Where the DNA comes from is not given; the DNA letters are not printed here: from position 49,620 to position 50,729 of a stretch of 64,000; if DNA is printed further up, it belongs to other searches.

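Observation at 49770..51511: HhH-GPD glycosylase-like protein with a non-canonical Cys4 cluster, translationally coupled to a small radical SAM enzyme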

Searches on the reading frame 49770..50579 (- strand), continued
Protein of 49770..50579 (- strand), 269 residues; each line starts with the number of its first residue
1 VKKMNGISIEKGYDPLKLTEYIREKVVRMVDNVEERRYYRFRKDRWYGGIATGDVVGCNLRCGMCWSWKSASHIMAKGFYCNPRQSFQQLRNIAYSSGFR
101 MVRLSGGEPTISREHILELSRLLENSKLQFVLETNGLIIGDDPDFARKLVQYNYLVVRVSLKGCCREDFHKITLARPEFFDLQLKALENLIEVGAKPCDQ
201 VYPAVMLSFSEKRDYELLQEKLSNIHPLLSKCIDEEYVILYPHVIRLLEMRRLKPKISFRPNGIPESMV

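Call 35: find_encoding_contigs(protein=P0113, flank=8000, max_places=2)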
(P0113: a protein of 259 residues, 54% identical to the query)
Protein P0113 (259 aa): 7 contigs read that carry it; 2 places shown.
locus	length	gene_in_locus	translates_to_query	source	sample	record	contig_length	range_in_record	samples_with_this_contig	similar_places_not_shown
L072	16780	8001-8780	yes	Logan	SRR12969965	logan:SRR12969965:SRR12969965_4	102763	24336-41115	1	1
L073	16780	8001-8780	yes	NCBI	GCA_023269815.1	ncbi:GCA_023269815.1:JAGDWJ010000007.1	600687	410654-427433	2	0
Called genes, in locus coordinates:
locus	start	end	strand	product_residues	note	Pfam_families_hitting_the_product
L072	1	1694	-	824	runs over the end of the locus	-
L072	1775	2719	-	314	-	PF02729:OTCace_N, PF00185:OTCace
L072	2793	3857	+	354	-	PF05167:DUF711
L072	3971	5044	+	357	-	PF02729:OTCace_N, PF00185:OTCace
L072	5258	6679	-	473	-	PF01235:Na_Ala_symp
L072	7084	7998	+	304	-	-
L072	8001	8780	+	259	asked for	PF13353:Fer4_12 (weak), PF04055:Radical_SAM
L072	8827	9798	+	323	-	PF00696:AA_kinase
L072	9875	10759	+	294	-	PF00892:EamA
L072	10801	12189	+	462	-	PF01979:Amidohydro_1, PF07969:Amidohydro_3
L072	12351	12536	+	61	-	PF11520:Cren7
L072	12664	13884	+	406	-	PF01180:DHO_dh, PF00037:Fer4 (weak), PF12838:Fer4_7, PF13187:Fer4_9 (weak), PF13237:Fer4_10 (weak), PF14697:Fer4_21, PF00037:Fer4, PF25160:LdpA_Fe-S-bd (weak), +4 more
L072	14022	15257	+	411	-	PF00162:PGK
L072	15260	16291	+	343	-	PF00044:Gp_dh_N (weak), PF01113:DapB_N (faint), PF02800:Gp_dh_C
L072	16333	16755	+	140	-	PF00582:Usp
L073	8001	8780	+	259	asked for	PF13353:Fer4_12 (weak), PF04055:Radical_SAM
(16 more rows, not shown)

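Call 40: predict_structure(alignment_id=A2)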
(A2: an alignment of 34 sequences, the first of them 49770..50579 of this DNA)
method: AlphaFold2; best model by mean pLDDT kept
length: 269 residues; sequences in the alignment: 34
mean_pLDDT: 90.4   pTM: 0.89
mean pLDDT of the five models: 90.4, 85.4, 85.0, 84.5, 83.3
residues with pLDDT >= 90: 208; 70-90: 34; 50-70: 18; < 50: 9
segments of 3 or more residues with pLDDT < 50: 1-9
pLDDT, mean of each block of 10 residues (from residue 1): 39 92 94 95 75 92 72 67 98 93 93 98 96 98 99 98 97 96 99 98 98 98 98 94 89 93 81
secondary structure, 60 per line:
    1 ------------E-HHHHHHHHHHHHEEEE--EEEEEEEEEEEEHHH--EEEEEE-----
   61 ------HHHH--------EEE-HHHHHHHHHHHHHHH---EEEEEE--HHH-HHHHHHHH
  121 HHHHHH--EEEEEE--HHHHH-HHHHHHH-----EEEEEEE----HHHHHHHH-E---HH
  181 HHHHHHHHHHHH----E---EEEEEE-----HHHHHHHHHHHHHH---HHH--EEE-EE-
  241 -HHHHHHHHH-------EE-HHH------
elements in order: H15-26 E27-30 E33-44 E50-55 H67-70 E79-81 H83-97 E101-106 H113-126 E129-134 H137-141 H143-149 E155-161 H166-173 H179-192 E201-206 H212-225 E234-236 H242-250

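Call 42: fold_search(model_id=the predicted structure, library=pdb)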
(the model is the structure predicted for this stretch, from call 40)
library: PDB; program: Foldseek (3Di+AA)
matches with E <= 10: 1227; with E <= 0.001: 76
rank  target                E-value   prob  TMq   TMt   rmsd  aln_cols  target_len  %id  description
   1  7vob                  7.2e-08  1.00  0.51  0.43   8.5       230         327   19  The crystal structure of a Radical SAM Enzyme BlsE involved in the Biosynthesis of Blasticidin S (released 2022-05-04)
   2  5exi                  3.2e-07  1.00  0.53  0.52   7.4       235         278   15  Crystal structure of M. tuberculosis lipoyl synthase at 2.28 A resolution (released 2016-08-10)
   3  5exk_A                5.2e-07  1.00  0.57  0.51  11.5       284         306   15  Crystal structure of M. tuberculosis lipoyl synthase with 6-thiooctanoyl peptide intermediate (released 2016-08-10)
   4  8tsk_A                5.8e-07  1.00  0.56  0.52   4.4       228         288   18  Structure of human LIAS in the presence of 5'-deoxyadenosine and octanoyl-modified peptide (released 2025-06-11)
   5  5exk_E                6.2e-07  1.00  0.57  0.51  11.5       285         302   13  Crystal structure of M. tuberculosis lipoyl synthase with 6-thiooctanoyl peptide intermediate (released 2016-08-10)
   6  9c19_B                8.4e-07  1.00  0.58  0.53  10.9       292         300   16  Structure of human LIAS (released 2025-07-09)
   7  8v0j_B                8.9e-07  1.00  0.58  0.52  11.1       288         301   17  Structure of the complex between Human LIAS and H-protein in the presence of s-adenosyl-l-methionine (released 2025-08-20)
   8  8ugo_A                9.4e-07  1.00  0.57  0.52  11.1       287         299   18  Structure of the complex between Human LIAS and H-protein in the presence of 5'-deoxyadenosine (released 2025-07-09)
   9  9c19_A                1.1e-06  1.00  0.54  0.49  12.0       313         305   15  Structure of human LIAS (released 2025-07-09)
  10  3cb8_A                1.3e-06  1.00  0.58  0.63   5.5       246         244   16  4Fe-4S-Pyruvate formate-lyase activating enzyme in complex with AdoMet and a peptide substrate (released 2008-10-28)
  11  5exk_C                1.5e-06  1.00  0.57  0.52  10.9       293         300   15  Crystal structure of M. tuberculosis lipoyl synthase with 6-thiooctanoyl peptide intermediate (released 2016-08-10)
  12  8ugo_B                1.5e-06  1.00  0.56  0.50  10.9       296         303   17  Structure of the complex between Human LIAS and H-protein in the presence of 5'-deoxyadenosine (released 2025-07-09)
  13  8tsk_B                1.6e-06  1.00  0.57  0.53  11.2       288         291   16  Structure of human LIAS in the presence of 5'-deoxyadenosine and octanoyl-modified peptide (released 2025-06-11)
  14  5exk_I                2.5e-06  1.00  0.57  0.53   4.0       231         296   15  Crystal structure of M. tuberculosis lipoyl synthase with 6-thiooctanoyl peptide intermediate (released 2016-08-10)
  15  5exj                  3.7e-06  1.00  0.53  0.51   8.5       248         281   14  Crystal structure of M. tuberculosis lipoyl synthase at 1.64 A resolution (released 2016-08-10)
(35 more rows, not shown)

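Call 43: find_related_loci(query=A2, collection=metagenome_contigs, flank=5000)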
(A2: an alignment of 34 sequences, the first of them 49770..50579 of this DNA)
Query A2 (269 aa) in metagenome_contigs; peptide patterns used: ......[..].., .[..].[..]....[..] (x = any residue, [..] = any of these).
233 stretches matched a pattern; 207 encode a relative of the query (tblastn E <= 1e-3); the best 80 are kept; 80 distinct loci.
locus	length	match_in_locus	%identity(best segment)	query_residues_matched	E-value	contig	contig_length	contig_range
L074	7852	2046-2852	91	1-269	1e-169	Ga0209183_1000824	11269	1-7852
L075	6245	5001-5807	90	1-269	3e-169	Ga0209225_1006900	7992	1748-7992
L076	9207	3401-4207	89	1-269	1e-165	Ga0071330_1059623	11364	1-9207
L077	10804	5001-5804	82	2-269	1e-155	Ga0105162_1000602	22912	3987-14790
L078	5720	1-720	93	30-269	2e-154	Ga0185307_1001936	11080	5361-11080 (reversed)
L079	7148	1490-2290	79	3-269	2e-150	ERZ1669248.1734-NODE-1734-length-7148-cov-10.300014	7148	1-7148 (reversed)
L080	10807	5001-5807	89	1-269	9e-169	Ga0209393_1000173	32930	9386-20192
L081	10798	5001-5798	69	4-269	6e-114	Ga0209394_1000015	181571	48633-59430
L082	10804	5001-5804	59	3-269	2e-110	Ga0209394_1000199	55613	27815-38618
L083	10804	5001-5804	56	3-269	1e-108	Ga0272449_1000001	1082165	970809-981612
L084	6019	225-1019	59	7-269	5e-106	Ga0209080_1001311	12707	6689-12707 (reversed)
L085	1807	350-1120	57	13-269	2e-109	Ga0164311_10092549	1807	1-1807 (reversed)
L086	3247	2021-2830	58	1-269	1e-103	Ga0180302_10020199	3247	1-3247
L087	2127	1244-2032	59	7-269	3e-106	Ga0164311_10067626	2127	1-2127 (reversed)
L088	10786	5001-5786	58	9-269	6e-101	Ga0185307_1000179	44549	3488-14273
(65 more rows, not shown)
